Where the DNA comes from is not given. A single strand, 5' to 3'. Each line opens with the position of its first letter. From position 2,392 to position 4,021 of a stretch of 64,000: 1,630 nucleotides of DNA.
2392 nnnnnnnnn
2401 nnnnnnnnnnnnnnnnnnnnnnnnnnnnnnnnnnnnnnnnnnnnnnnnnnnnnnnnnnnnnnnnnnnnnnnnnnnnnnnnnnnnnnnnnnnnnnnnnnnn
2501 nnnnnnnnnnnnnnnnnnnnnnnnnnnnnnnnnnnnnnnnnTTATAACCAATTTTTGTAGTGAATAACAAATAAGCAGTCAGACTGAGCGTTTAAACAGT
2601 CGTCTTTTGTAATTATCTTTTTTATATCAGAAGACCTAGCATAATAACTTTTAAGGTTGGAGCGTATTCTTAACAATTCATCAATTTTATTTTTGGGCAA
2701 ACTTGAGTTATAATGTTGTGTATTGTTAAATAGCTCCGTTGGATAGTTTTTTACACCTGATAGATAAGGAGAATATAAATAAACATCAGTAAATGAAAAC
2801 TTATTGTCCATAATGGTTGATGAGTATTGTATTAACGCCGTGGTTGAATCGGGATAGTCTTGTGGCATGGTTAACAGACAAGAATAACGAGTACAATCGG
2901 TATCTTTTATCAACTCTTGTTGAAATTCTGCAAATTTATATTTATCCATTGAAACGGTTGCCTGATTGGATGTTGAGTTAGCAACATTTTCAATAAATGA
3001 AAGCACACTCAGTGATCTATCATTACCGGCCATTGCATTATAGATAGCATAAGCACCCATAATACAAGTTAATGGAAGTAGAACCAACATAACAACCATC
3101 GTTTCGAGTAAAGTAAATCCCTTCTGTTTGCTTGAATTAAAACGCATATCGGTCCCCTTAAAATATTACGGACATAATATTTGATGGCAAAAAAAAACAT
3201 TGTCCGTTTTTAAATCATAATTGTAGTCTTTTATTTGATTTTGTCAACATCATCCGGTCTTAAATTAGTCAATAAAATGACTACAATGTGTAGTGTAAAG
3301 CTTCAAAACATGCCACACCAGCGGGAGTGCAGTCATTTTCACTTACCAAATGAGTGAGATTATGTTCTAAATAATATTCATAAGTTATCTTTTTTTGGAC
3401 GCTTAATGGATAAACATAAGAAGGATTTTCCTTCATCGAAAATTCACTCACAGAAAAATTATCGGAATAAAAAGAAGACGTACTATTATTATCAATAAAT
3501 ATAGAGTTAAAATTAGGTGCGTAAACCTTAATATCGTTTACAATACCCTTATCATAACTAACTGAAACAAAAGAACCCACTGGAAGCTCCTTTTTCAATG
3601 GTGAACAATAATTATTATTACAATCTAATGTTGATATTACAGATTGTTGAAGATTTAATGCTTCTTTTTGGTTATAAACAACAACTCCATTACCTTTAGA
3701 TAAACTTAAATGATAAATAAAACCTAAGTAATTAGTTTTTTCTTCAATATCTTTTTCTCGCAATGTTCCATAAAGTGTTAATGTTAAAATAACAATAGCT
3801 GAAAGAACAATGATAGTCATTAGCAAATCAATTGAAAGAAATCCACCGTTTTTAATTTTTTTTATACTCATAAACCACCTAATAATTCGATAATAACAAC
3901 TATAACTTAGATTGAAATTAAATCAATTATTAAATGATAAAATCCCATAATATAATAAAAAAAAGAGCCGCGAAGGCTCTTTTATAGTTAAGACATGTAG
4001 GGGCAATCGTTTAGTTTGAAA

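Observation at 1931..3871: Cluster of phage-encoded type IV pilin-like / pseudopilin proteins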

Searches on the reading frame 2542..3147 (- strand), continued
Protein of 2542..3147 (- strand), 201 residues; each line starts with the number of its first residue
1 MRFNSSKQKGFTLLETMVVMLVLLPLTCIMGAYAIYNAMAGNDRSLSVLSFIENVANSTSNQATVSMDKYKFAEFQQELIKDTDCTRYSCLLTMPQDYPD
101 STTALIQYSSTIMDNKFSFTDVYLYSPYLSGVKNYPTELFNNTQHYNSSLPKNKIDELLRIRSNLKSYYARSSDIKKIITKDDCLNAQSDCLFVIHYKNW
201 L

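Call 87: search_protein_families(library=ncbifam, proteins=[window:2542-3147:-, L002:12074-12745:+, P0029, P0030, P0032, P0034, P0038], max_evalue=1)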
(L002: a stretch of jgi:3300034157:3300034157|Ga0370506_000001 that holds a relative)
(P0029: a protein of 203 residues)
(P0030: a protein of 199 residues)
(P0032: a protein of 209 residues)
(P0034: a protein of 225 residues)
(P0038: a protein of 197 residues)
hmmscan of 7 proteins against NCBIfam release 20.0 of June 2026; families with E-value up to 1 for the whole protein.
window:2542-3147:- (201 aa): 11 families
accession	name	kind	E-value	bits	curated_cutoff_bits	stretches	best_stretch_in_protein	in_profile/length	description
TIGR02532.1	IV_pilin_GFxxxE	domain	0.00015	21.5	16.3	1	8-23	1-16/24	prepilin-type N-terminal cleavage/methylation domain-containing protein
NF007800.0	PRK10506.1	equivalog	0.00044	20.1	158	1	5-55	5-57/163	prepilin peptidase-dependent protein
NF040982.1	ComGD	equivalog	0.0038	17.6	70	1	8-71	1-62/139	competence type IV pilus minor pilin ComGD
NF041013.1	T4P_ComGE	equivalog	0.0077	16.3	49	1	7-27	2-22/83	competence type IV pilus minor pilin ComGE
NF041775.1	typeIV_PilA_Myxo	equivalog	0.01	15.8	400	1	2-93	5-91/214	type IV pilin protein PilA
NF041002.1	pilin_ComGF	equivalog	0.011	16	80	1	8-64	1-61/139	competence type IV pilus minor pilin ComGF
NF043047.1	EstaseRv3036c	equivalog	0.013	14.8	200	1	84-154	49-111/231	esterase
NF007862.0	PRK10574.1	equivalog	0.019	15.1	138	1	6-35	2-32/145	prepilin peptidase-dependent pilin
TIGR01710.1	typeII_sec_gspG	equivalog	0.04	14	88.85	1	9-32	1-24/134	type II secretion system major pseudopilin GspG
TIGR01708.2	typeII_sec_gspH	equivalog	0.048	13.7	80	1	8-22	1-15/169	type II secretion system minor pseudopilin GspH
NF040999.1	pilin_ComGC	equivalog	0.069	13.4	75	1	8-23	1-16/84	competence type IV pilus major pilin ComGC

L002:12074-12745:+ (224 aa): 2 families
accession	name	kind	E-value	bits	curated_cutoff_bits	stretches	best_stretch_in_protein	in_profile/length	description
NF045849.1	ICE_MMCAP2_0565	equivalog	0.0093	15.6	40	1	14-45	15-46/80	Mbov_0395 family pilin-like conjugal transfer protein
NF047827.1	T3SSXpsH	equivalog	0.11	12.3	160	1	12-35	2-25/145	type II secretion system protein XpsH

P0029 (203 aa): 1 family
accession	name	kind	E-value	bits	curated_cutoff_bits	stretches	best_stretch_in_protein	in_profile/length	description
TIGR01708.2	typeII_sec_gspH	equivalog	0.15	12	80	1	10-46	3-38/169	type II secretion system minor pseudopilin GspH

P0030 (199 aa): 2 families
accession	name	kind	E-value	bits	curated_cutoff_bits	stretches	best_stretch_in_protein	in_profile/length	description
NF007660.0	PRK10332.1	equivalog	0.071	13.6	86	1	1-29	1-29/107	prepilin-type N-terminal cleavage/methylation domain-containing protein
NF007800.0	PRK10506.1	equivalog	0.15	11.8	158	1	3-32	3-31/163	prepilin peptidase-dependent protein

P0032 (209 aa): 0 families

P0034 (225 aa): 0 families

P0038 (197 aa): 0 families

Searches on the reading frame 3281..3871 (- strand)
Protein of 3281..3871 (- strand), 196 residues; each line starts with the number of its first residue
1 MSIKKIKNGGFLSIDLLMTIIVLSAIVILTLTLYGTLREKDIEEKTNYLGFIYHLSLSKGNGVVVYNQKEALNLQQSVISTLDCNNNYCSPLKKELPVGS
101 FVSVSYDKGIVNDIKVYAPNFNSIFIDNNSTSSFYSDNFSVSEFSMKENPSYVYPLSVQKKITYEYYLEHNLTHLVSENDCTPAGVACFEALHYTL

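Call 4: search_protein_families(library=pfam, proteins=[window:3281-3871:-], max_evalue=1)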
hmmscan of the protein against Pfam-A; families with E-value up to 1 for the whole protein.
window:3281-3871:- (196 aa): 1 family
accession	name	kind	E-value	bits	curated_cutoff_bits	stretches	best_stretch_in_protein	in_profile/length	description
PF08409.16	TMTC_DUF1736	-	0.089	13.2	27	1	140-176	3-39/75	Protein O-mannosyl-transferase TMTC, DUF1736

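Call 5: search_protein_families(library=phrogs, proteins=[window:3281-3871:-], max_evalue=0.1)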
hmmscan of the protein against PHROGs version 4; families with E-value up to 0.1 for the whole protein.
window:3281-3871:- (196 aa): 2 families
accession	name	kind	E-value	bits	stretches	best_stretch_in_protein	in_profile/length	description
phrog_28901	-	unknown function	0.0092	17.1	1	81-135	15-68/83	-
phrog_12801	-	unknown function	0.026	15.5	0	52-86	15-49/60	-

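Call 46: find_related_loci(query=window:3281-3871:-, collection=genome_contigs, flank=10000)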
Query window:3281-3871:- (196 aa) in genome_contigs; peptide patterns used: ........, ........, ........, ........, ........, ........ (x = any residue, [..] = any of these).
212 stretches matched a pattern, but none encodes a relative of the query by tblastn (E <= 1e-3).

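Call 47: find_encoding_contigs(protein=window:3281-3871:-, flank=10000, max_places=4)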
Protein window:3281-3871:- (196 aa): 3 contigs read that carry it; 2 places shown.
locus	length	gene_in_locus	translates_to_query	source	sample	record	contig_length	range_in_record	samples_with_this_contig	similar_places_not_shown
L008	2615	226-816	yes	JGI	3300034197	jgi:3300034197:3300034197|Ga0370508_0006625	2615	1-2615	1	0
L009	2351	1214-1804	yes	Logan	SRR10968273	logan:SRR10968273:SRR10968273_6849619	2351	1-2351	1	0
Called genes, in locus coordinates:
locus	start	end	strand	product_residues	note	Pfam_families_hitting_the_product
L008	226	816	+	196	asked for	-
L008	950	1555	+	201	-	PF07963:N_methyl (weak)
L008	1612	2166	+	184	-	-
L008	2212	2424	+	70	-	-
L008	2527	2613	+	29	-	?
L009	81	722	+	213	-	-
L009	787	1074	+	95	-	-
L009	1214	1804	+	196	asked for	-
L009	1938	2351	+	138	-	?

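Call 58: predict_structure(alignment_id=A4)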
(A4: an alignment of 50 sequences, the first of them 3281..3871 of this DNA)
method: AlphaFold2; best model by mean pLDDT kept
length: 196 residues; sequences in the alignment: 50
mean_pLDDT: 80.2   pTM: 0.73
mean pLDDT of the five models: 80.2, 80.0, 80.0, 79.9, 79.6
residues with pLDDT >= 90: 67; 70-90: 92; 50-70: 11; < 50: 26
segments of 3 or more residues with pLDDT < 50: 1-11, 123-137
pLDDT, mean of each block of 10 residues (from residue 1): 43 70 84 76 85 96 95 96 95 82 96 89 42 50 86 89 86 85 75 87
secondary structure, 60 per line:
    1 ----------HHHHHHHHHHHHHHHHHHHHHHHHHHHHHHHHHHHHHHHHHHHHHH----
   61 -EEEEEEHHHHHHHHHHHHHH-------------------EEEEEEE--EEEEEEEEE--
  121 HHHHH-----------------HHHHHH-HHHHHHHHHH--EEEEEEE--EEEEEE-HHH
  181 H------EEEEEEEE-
elements in order: H11-56 E62-67 H68-81 E101-107 E110-118 H121-125 H143-148 H150-159 E162-168 E171-176 H178-181 E188-195

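Call 61: fold_search(model_id=the predicted structure, library=pdb)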
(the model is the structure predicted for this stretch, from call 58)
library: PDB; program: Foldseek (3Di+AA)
matches with E <= 10: 241; with E <= 0.001: 0
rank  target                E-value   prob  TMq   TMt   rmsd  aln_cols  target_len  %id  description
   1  1xeb_D                2.8e-01  0.08  0.17  0.22  16.9       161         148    8  Crystal Structure of an Acyl-CoA N-acyltransferase from Pseudomonas aeruginosa (released 2004-10-26)
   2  3dr6_C                4.3e-01  0.06  0.13  0.14  17.0       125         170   12  Structure of yncA, a putative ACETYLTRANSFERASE from Salmonella typhimurium (released 2008-09-09)
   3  8zt3_B                6.3e-01  0.05  0.12  0.14  15.0       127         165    6  N-acetyltransferase SbzI in the biosynthesis of altemicidin (released 2025-02-05)
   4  7q3a_A                7.1e-01  0.04  0.17  0.12  15.2       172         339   10  Crystal structure of MAB_4324 a tandem repeat GNAT from Mycobacterium abscessus (released 2022-05-04)
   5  2i79_E                7.1e-01  0.02  0.13  0.15  16.1       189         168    8  The crystal structure of the acetyltransferase of GNAT family from Streptococcus pneumoniae (released 2006-10-10)
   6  3ddv_B                8.0e-01  0.05  0.17  0.22  16.7       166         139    8  The crystal structure of the transcriptional regulator (GntR family) from Enterococcus faecalis V583 (released 2008-10-07)
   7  6pau_A                9.1e-01  0.10  0.16  0.10   7.6        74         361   16  Structure of Human NMT2 with myristoyl-lysine peptide and CoA products (released 2020-03-11)
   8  2bsw                  9.7e-01  0.07  0.20  0.25  16.3       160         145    9  Crystal structure of a glyphosate-N-acetyltransferase obtained by DNA shuffling. (released 2005-06-08)
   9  8zt3_A                1.1e+00  0.03  0.12  0.14  14.6       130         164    6  N-acetyltransferase SbzI in the biosynthesis of altemicidin (released 2025-02-05)
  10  6sk8_A                1.1e+00  0.03  0.15  0.09  16.7       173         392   11  DeltaC3 C-terminal truncation of HsNMT1 in complex with MyrCoA and GDCFSKPR substrates (released 2020-03-18)
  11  3n7z_E                1.2e+00  0.04  0.17  0.10  16.3       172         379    8  Crystal structure of acetyltransferase from Bacillus anthracis (released 2010-06-16)
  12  1mk4_A                1.2e+00  0.03  0.15  0.17  15.7       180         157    9  Structure of Protein of Unknown Function YqjY from Bacillus subtilis, Probable Acetyltransferase (released 2003-04-22)
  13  1ro5                  1.2e+00  0.05  0.18  0.18  16.4       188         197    9  Crystal Structure of the AHL Synthase LasI (released 2004-08-24)
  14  1xeb_H                1.4e+00  0.03  0.17  0.20  17.2       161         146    9  Crystal Structure of an Acyl-CoA N-acyltransferase from Pseudomonas aeruginosa (released 2004-10-26)
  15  1y9k_D                1.4e+00  0.02  0.16  0.19  17.1       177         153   12  IAA acetyltransferase from Bacillus cereus ATCC 14579 (released 2005-02-01)
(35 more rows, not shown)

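Call 67: fold_search(model_id=the predicted structure, library=viral)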
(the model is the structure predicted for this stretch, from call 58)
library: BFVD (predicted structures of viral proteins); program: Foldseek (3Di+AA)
matches with E <= 10: 206; with E <= 0.001: 0
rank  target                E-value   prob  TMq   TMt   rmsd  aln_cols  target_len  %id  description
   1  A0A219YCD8            2.4e-01  0.25  0.22  0.39   9.5       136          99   11  Uncharacterized protein [Aeromonas phage 65.2]
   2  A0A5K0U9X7            2.8e-01  0.11  0.19  0.16  11.6       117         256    6  Uncharacterized protein [Yasminevirus sp. GU-2018]
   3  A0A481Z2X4            2.9e-01  0.08  0.13  0.16  16.1       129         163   11  Acetyltransferase (GNAT) family protein [Pithovirus LCPAC101]
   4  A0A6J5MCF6            3.6e-01  0.12  0.21  0.25  13.5       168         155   11  Uncharacterized protein [uncultured Caudovirales phage]
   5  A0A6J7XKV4            3.8e-01  0.06  0.13  0.15  14.4       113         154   10  NAT_SF domain containing protein [uncultured Caudovirales phage]
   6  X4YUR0                4.3e-01  0.08  0.15  0.23  10.6       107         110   12  Uncharacterized protein [Lactococcus phage P118]
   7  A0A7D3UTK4            4.3e-01  0.08  0.19  0.20  14.9       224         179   10  Acetyltransferase GNAT [Fadolivirus FV1/VV64]
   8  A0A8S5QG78            5.2e-01  0.04  0.15  0.14  20.1       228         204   11  Transcriptional regulator [Siphoviridae sp. ctr8v12]
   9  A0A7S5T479            7.0e-01  0.06  0.20  0.10  16.4       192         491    8  (no name in the UniProt tables at hand)
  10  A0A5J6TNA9            7.5e-01  0.10  0.17  0.18  10.0        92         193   12  (no name in the UniProt tables at hand)
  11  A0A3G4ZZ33            8.5e-01  0.04  0.17  0.17  13.7       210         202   10  Uncharacterized protein [Gaeavirus sp.]
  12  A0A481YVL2            8.5e-01  0.04  0.16  0.12  18.7       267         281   11  Uncharacterized protein [Marseillevirus LCMAC201]
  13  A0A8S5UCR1            9.6e-01  0.04  0.19  0.17  16.4       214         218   10  Uncharacterized protein [Siphoviridae sp. ctgN495]
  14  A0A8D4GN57            9.6e-01  0.03  0.13  0.11  16.6       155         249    8  (no name in the UniProt tables at hand)
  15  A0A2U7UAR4            1.1e+00  0.06  0.18  0.06   9.1       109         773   12  Uncharacterized protein [Pandoravirus quercus]
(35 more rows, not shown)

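Call 87: search_protein_families(library=ncbifam, proteins=[window:3281-3871:-], max_evalue=1)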
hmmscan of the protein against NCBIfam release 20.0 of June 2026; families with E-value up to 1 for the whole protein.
window:3281-3871:- (196 aa): 1 family
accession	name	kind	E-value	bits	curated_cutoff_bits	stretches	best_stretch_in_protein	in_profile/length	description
NF040982.1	ComGD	equivalog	0.047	14.1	70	1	10-106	3-103/139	competence type IV pilus minor pilin ComGD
